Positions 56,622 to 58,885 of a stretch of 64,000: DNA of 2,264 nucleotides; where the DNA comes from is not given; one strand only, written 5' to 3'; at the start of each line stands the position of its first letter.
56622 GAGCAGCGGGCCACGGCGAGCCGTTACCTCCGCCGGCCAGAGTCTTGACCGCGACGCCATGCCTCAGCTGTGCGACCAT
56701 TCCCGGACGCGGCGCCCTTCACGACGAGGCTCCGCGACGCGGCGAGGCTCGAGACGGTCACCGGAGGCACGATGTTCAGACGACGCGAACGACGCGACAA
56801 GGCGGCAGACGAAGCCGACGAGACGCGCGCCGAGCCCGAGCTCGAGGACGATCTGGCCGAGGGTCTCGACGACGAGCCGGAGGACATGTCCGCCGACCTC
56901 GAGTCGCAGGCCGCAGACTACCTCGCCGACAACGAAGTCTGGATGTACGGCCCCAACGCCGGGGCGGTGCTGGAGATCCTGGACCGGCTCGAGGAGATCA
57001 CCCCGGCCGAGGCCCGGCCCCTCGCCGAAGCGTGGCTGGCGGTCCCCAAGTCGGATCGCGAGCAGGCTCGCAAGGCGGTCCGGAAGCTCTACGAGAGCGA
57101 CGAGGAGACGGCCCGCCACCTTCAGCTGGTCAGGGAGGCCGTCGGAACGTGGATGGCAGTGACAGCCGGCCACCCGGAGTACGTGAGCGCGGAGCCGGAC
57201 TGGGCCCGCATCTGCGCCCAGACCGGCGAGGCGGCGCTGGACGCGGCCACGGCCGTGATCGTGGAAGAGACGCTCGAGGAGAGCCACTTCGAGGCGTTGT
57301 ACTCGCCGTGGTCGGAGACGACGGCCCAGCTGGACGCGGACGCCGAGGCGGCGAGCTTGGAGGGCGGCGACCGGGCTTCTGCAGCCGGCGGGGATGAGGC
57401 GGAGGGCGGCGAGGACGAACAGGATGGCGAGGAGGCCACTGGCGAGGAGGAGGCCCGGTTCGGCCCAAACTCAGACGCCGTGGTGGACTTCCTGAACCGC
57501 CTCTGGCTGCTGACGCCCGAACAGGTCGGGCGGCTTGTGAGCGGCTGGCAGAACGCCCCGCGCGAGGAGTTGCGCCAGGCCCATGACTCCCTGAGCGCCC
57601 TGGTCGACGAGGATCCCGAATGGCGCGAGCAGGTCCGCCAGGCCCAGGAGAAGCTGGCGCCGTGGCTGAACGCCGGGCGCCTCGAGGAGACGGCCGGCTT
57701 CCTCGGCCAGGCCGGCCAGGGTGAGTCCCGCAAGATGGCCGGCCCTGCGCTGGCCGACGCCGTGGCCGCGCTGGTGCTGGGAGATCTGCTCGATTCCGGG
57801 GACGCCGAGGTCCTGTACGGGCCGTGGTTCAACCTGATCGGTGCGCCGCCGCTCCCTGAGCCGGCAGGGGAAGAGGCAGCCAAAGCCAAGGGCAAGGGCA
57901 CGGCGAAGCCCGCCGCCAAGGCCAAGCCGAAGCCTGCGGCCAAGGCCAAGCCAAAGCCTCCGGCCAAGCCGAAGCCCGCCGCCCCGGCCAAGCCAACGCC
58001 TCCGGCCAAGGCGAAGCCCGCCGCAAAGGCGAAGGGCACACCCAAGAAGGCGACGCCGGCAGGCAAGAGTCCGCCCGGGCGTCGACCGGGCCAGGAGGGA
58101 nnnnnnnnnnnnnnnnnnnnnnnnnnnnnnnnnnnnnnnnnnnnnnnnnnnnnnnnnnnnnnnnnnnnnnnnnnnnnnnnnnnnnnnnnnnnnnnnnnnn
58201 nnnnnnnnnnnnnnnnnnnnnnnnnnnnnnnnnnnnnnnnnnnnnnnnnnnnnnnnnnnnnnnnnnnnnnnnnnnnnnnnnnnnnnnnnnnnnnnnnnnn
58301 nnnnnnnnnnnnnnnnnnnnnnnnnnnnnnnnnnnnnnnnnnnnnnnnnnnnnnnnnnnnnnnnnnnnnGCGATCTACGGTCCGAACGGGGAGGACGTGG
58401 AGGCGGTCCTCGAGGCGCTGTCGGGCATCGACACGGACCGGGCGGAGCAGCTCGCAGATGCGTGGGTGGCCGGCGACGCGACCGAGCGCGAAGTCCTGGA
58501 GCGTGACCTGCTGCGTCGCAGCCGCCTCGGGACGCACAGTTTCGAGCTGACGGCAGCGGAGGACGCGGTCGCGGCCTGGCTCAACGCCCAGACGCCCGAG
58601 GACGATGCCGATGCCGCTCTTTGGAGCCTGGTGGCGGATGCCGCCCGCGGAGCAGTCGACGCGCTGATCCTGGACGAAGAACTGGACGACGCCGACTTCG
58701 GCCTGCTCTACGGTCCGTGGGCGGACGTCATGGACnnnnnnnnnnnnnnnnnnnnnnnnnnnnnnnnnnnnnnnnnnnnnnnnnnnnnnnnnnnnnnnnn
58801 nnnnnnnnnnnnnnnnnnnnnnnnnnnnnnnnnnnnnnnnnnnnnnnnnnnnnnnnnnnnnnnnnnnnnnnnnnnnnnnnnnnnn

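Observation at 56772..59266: Translationally coupled tandem paralogues carrying four copies of an unrecognised ~115-125-aa module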

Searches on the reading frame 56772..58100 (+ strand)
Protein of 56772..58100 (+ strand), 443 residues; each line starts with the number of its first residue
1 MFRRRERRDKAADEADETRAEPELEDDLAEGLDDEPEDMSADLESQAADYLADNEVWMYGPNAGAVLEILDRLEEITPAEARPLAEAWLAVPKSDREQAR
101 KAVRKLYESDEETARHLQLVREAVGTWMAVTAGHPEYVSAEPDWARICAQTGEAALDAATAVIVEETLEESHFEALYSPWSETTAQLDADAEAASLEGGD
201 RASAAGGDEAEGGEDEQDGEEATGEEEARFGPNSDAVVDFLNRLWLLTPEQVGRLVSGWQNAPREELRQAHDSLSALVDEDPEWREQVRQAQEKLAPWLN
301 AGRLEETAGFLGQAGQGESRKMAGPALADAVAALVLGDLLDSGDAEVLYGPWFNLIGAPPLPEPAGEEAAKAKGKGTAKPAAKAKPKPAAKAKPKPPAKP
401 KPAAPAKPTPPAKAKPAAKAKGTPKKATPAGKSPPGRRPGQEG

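Call 3: search_protein_families(library=pfam, proteins=[window:56772-58100:+], max_evalue=1)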
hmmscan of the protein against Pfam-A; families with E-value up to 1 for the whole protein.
window:56772-58100:+ (443 aa): 2 families
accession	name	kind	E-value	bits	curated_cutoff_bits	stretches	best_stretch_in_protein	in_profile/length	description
PF01337.24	Barstar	-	0.052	14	23.4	1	228-289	29-89/96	Barstar (barnase inhibitor)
PF05227.19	CHASE3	-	0.062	13.6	28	0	264-302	48-86/138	CHASE3 domain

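Call 4: search_protein_families(library=ncbifam, proteins=[window:56772-58100:+], max_evalue=1)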
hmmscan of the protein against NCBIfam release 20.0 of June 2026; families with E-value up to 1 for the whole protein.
window:56772-58100:+ (443 aa): 0 families

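Call 12: find_homologous_proteins(query=window:56772-58100:+, max_evalue=0.001)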
Query window:56772-58100:+ (443 aa): 284 proteins with E <= 0.001 among 8000 candidates; the best 120 are listed.
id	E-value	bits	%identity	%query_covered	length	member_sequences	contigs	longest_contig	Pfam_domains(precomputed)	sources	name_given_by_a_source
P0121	2.0e-281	952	100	100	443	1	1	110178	-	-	-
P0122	1.2e-218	745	83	96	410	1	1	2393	-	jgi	jgi:hypothetical protein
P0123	4.7e-184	631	73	93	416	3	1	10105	-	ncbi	-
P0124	1.6e-183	629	70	99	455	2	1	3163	-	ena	-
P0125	4.2e-182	624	76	81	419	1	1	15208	-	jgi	jgi:hypothetical protein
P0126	5.2e-182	624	69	88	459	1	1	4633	-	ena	-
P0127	1.7e-181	622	69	97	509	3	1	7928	-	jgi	jgi:hypothetical protein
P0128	2.1e-181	622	73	88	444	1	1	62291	-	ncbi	-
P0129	5.1e-181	621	77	83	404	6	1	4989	-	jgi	jgi:hypothetical protein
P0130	2.6e-180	619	76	86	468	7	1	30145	-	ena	-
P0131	8.1e-180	617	72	93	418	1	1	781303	-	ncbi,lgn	-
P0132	3.6e-178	611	68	96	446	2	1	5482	-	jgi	jgi:hypothetical protein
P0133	7.9e-178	610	68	95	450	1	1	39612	-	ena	-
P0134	1.9e-176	606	71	94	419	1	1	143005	-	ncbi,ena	-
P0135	6.0e-175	601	71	88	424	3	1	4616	-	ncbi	ncbi:MAG: hypothetical protein ACXWN4_04220 [Candidatus Limnocylindrales bacterium]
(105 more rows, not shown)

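Call 65: search_protein_families(library=padloc, proteins=[window:56772-58100:+], max_evalue=0.1)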
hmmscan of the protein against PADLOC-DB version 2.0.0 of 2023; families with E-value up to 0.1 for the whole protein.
window:56772-58100:+ (443 aa): 0 families
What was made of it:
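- On Known anti-phage defence systems (PADLOC-DB v2): Call 65 found no match for A, B or six relatives at E up to 0.1.
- There is no PADLOC match (call 65).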

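Call 66: search_protein_families(library=phrogs, proteins=[window:56772-58100:+], max_evalue=0.1)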
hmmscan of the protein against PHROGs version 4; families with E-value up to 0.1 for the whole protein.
window:56772-58100:+ (443 aa): 2 families
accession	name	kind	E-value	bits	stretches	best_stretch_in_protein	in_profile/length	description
phrog_8332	-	unknown function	0.00018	22.2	2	58-184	127-241/248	-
phrog_30731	-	unknown function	0.019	13.9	1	349-421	915-981/1060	-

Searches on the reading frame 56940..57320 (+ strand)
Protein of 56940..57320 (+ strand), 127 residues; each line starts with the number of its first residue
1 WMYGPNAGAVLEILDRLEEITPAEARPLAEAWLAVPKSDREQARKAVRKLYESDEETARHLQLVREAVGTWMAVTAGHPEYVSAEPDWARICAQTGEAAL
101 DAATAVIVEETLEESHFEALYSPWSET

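Call 66: search_protein_families(library=phrogs, proteins=[window:56940-57320:+], max_evalue=0.1)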
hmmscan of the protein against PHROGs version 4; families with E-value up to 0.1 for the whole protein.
window:56940-57320:+ (127 aa): 4 families
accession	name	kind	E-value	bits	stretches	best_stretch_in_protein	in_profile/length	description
phrog_8332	-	unknown function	0.00011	22.8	1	2-126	127-239/248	-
phrog_27155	-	unknown function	0.02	16.4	1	20-112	15-111/141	-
phrog_26094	-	unknown function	0.088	14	0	16-35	36-55/73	-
phrog_32107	-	unknown function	0.09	14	0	37-54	12-29/53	-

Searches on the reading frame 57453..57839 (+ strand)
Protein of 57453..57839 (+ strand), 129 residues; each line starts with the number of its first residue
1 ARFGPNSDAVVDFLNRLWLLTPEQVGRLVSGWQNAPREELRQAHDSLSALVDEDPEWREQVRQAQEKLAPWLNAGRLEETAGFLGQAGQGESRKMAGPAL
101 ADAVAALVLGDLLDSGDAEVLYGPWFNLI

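Call 66: search_protein_families(library=phrogs, proteins=[window:57453-57839:+], max_evalue=0.1)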
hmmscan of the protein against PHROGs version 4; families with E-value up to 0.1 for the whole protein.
window:57453-57839:+ (129 aa): 1 family
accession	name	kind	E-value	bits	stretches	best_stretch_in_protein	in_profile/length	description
phrog_8332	-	unknown function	0.0023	18.5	1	3-127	128-239/248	-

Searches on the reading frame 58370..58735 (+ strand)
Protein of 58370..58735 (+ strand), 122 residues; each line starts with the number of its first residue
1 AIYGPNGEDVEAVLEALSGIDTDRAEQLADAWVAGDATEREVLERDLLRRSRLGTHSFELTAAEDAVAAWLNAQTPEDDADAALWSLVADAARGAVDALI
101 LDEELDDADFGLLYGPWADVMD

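Call 66: search_protein_families(library=phrogs, proteins=[window:58370-58735:+], max_evalue=0.1)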
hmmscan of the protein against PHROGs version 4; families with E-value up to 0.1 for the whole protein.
window:58370-58735:+ (122 aa): 2 families
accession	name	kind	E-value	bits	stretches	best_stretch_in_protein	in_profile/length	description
phrog_8332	-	unknown function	1.9e-08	35.1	1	2-121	127-241/248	-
phrog_31969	-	unknown function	0.076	14.3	1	62-93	31-62/137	-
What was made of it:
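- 58370..58735 (+): Module B1 (aa 91-212). The match to phrog_8332 is E=1.9e-8 (call 66).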
